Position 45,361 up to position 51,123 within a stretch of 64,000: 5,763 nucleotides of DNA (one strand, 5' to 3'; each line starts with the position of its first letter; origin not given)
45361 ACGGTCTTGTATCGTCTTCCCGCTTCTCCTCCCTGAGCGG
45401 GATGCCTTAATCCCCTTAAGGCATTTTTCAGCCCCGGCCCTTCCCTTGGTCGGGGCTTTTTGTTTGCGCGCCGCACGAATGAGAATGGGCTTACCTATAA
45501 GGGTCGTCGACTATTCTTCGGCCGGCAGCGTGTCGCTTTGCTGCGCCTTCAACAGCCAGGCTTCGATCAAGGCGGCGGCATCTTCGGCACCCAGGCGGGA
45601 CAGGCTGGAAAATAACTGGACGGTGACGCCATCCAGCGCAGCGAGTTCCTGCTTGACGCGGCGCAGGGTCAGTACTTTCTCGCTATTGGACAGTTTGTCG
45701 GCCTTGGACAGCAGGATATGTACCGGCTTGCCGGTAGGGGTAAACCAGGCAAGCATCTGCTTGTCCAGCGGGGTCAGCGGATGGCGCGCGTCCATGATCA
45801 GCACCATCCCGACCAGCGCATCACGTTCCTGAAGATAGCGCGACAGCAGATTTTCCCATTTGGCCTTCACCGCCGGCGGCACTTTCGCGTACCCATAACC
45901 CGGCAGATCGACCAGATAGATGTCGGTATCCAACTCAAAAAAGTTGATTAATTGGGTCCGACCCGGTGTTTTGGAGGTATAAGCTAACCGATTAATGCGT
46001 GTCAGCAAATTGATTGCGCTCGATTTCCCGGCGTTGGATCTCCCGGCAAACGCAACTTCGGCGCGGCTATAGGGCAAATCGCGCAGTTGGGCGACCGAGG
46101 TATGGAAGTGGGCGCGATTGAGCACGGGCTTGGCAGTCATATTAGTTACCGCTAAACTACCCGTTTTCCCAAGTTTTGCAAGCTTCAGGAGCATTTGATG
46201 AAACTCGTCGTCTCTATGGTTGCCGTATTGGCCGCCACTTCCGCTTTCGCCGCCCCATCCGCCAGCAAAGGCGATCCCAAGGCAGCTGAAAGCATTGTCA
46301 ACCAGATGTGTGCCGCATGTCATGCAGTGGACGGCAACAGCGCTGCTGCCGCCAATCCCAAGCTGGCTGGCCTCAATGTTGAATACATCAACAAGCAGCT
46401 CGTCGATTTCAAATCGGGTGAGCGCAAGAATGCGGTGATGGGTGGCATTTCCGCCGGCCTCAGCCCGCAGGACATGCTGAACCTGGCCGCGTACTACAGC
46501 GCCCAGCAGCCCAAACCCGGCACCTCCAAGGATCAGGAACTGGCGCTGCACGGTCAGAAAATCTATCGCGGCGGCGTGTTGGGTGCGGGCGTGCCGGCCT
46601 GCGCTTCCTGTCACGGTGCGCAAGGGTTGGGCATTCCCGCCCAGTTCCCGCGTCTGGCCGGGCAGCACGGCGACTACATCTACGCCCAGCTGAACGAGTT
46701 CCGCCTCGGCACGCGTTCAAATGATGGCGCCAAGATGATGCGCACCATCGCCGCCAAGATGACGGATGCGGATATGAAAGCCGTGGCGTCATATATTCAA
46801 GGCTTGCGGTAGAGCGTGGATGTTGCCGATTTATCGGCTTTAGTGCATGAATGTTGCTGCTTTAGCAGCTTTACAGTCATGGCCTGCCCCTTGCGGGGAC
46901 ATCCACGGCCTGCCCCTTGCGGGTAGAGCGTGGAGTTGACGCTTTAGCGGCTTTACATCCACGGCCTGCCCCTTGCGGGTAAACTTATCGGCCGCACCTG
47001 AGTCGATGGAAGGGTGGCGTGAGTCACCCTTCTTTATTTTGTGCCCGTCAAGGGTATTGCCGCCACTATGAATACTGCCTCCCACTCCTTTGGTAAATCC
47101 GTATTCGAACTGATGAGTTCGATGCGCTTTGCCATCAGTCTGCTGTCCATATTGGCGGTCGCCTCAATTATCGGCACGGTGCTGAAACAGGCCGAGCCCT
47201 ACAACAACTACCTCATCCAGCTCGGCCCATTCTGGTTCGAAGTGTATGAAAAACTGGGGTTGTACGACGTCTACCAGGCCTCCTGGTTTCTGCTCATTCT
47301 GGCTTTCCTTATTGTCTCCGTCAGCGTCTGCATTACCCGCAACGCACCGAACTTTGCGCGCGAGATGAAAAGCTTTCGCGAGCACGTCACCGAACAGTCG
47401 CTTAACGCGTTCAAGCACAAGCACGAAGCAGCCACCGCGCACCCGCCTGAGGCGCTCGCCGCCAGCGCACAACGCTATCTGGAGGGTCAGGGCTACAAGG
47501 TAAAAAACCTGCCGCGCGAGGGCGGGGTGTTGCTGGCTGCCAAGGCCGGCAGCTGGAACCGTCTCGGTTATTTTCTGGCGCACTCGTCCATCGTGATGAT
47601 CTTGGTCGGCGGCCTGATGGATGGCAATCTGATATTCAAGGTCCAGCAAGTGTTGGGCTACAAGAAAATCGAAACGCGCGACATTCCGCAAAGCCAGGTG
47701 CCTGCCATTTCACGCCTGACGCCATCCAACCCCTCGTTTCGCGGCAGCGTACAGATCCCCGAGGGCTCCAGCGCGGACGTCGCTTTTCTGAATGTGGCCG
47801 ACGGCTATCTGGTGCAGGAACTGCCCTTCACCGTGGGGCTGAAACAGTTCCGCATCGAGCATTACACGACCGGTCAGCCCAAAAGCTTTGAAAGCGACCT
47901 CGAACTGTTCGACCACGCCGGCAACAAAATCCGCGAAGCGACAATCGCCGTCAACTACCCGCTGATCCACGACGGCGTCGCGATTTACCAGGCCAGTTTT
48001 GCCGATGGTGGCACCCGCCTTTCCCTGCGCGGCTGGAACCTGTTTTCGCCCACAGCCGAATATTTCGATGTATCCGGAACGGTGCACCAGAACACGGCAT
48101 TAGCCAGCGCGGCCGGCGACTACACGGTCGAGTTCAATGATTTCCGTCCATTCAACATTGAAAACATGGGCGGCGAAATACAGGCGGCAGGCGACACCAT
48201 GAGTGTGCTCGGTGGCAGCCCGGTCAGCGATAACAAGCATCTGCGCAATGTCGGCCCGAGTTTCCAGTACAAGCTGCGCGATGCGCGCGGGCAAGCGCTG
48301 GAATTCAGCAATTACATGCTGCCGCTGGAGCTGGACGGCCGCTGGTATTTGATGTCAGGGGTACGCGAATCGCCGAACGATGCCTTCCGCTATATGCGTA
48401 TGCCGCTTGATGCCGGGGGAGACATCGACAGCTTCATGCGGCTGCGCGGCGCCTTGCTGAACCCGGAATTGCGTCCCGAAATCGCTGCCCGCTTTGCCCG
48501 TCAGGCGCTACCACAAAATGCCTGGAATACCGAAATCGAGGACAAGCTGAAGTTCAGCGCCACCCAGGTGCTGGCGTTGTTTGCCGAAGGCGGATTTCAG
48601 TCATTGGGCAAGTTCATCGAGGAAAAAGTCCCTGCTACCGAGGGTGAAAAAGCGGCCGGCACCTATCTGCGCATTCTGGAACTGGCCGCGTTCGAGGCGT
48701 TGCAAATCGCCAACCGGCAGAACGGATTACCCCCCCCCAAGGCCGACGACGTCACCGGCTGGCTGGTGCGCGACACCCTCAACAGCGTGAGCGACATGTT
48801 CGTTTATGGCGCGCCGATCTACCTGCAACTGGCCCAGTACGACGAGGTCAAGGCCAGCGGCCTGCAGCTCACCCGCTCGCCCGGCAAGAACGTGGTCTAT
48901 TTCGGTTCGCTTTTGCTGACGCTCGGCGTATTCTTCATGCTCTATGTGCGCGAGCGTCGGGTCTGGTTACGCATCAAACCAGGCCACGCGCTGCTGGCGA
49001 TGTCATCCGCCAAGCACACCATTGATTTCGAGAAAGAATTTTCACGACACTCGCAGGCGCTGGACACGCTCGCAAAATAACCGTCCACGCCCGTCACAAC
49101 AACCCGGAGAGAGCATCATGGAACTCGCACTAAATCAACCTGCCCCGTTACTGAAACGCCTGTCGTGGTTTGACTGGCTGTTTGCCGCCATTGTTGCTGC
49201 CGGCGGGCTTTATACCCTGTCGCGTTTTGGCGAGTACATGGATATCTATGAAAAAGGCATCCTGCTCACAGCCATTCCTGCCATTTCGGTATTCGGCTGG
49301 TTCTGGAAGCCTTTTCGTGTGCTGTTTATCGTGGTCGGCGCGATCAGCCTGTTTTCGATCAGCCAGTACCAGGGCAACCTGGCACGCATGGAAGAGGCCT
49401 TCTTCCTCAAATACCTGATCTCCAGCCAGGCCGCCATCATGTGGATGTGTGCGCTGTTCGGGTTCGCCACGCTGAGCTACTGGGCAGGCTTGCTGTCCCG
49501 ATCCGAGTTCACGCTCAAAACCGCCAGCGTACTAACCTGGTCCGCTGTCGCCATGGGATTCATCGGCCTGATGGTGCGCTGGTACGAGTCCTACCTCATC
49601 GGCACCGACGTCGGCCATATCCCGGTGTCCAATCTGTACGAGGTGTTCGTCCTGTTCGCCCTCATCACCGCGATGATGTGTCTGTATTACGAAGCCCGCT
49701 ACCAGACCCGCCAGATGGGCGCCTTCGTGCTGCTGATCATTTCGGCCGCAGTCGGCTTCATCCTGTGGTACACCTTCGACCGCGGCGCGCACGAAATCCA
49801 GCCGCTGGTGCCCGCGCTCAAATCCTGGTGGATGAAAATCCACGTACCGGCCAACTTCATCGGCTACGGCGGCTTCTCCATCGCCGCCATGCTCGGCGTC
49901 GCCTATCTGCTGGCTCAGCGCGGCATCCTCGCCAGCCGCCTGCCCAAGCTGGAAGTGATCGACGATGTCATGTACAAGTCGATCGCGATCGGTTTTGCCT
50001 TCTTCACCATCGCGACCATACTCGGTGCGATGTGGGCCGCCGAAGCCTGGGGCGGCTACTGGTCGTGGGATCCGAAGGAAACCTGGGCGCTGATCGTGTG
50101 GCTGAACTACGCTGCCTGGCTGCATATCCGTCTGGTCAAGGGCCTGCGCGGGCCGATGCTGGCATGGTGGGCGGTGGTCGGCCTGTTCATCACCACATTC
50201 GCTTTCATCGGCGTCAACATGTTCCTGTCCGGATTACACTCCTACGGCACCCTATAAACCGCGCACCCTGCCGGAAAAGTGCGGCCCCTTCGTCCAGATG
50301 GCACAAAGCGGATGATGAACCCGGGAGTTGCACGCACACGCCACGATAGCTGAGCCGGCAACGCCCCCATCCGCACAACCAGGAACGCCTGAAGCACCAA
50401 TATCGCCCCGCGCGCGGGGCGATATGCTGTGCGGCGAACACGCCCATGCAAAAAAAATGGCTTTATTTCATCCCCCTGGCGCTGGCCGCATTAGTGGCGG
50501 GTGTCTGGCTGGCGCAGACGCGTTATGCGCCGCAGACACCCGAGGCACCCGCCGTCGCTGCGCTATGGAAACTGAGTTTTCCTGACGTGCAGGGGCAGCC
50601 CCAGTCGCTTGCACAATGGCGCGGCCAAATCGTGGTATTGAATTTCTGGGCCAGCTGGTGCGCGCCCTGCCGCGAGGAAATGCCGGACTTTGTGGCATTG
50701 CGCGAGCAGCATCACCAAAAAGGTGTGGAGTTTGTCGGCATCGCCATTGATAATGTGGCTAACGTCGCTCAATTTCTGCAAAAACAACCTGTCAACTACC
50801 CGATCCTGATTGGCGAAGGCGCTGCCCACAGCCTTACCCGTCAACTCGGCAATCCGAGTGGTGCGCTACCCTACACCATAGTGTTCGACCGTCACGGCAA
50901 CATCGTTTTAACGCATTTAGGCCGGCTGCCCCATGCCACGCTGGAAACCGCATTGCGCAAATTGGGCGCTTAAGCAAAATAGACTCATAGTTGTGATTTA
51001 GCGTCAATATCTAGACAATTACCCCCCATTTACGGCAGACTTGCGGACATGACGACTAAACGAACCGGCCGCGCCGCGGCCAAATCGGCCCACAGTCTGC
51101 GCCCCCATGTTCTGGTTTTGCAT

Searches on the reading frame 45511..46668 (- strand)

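Call 19: search_protein_families(library=pfam, proteins=[window:45511-46668:-], max_evalue=0.001)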
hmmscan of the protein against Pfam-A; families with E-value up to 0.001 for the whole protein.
window:45511-46668:- (385 aa): 4 families
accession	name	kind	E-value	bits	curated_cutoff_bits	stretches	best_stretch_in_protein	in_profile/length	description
PF01926.29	MMR_HSR1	-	4.1e-18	66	21.9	1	204-322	1-113/113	50S ribosome-binding GTPase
PF02421.24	FeoB_N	-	1.1e-05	25.4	27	1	204-343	2-135/156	Ferrous iron transport protein B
PF03193.22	RsgA_GTPase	-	1.3e-05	25.5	30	0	185-258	90-168/174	RsgA GTPase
PF00350.29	Dynamin_N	-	0.00038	21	27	0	245-307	98-151/168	Dynamin family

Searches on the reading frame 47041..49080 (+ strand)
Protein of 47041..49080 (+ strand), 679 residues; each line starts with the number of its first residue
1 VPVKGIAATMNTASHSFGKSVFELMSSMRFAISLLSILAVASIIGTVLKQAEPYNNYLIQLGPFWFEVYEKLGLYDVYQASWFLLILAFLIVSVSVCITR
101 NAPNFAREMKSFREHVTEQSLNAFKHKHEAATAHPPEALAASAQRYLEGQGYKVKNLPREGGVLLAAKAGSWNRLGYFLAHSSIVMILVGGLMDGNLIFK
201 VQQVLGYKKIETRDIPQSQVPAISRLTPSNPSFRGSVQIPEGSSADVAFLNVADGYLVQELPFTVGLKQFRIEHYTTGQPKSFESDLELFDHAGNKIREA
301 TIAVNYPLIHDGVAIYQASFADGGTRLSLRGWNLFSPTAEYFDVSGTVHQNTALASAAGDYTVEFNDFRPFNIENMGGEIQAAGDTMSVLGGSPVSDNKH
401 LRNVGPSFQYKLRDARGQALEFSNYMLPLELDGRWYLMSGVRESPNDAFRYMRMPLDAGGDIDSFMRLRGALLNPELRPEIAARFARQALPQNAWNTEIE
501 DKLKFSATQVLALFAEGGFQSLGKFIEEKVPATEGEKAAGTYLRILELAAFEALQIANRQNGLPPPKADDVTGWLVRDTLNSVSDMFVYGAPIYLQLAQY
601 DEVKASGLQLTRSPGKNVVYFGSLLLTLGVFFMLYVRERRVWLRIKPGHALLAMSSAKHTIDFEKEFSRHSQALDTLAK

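Call 19: search_protein_families(library=pfam, proteins=[window:47041-49080:+], max_evalue=0.001)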
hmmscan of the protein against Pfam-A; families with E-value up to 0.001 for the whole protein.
window:47041-49080:+ (679 aa): 1 family
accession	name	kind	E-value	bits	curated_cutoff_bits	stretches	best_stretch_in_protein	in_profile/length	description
PF05140.19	ResB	-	2e-137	459.4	24.6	1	28-667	1-485/486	ResB-like family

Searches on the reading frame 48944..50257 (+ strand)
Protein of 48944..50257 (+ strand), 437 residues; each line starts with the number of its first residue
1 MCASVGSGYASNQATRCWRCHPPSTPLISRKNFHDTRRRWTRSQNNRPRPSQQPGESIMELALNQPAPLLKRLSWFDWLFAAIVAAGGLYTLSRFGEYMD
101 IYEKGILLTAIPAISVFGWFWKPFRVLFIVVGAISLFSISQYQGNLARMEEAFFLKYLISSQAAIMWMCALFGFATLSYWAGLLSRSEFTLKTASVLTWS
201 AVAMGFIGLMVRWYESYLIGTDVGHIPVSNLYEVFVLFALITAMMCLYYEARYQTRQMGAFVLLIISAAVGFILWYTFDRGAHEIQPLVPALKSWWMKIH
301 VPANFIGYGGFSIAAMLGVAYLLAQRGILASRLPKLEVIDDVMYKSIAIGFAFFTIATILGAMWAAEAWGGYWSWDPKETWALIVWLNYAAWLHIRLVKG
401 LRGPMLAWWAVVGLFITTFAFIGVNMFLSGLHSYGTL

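Call 19: search_protein_families(library=pfam, proteins=[window:48944-50257:+], max_evalue=0.001)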
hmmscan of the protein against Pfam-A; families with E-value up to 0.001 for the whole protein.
window:48944-50257:+ (437 aa): 1 family
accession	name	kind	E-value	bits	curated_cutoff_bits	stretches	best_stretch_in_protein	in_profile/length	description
PF01578.25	Cytochrom_C_asm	-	3.6e-46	157.9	29.9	1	228-432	1-212/212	Cytochrome C assembly protein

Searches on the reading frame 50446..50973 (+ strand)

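Call 19: search_protein_families(library=pfam, proteins=[window:50446-50973:+], max_evalue=0.001)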
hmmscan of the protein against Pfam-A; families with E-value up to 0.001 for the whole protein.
window:50446-50973:+ (175 aa): 4 families
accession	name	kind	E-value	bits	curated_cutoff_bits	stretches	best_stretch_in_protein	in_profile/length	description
PF08534.16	Redoxin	-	1.3e-26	93.6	26.6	1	45-169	11-147/148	Redoxin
PF00578.27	AhpC-TSA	-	1.6e-24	86.7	26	1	43-154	8-122/124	AhpC/TSA family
PF13905.12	Thioredoxin_8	-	1.8e-10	41.4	27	1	60-153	1-94/94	Thioredoxin-like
PF00085.26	Thioredoxin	-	1.8e-07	31.6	23.5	1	60-109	18-66/103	Thioredoxin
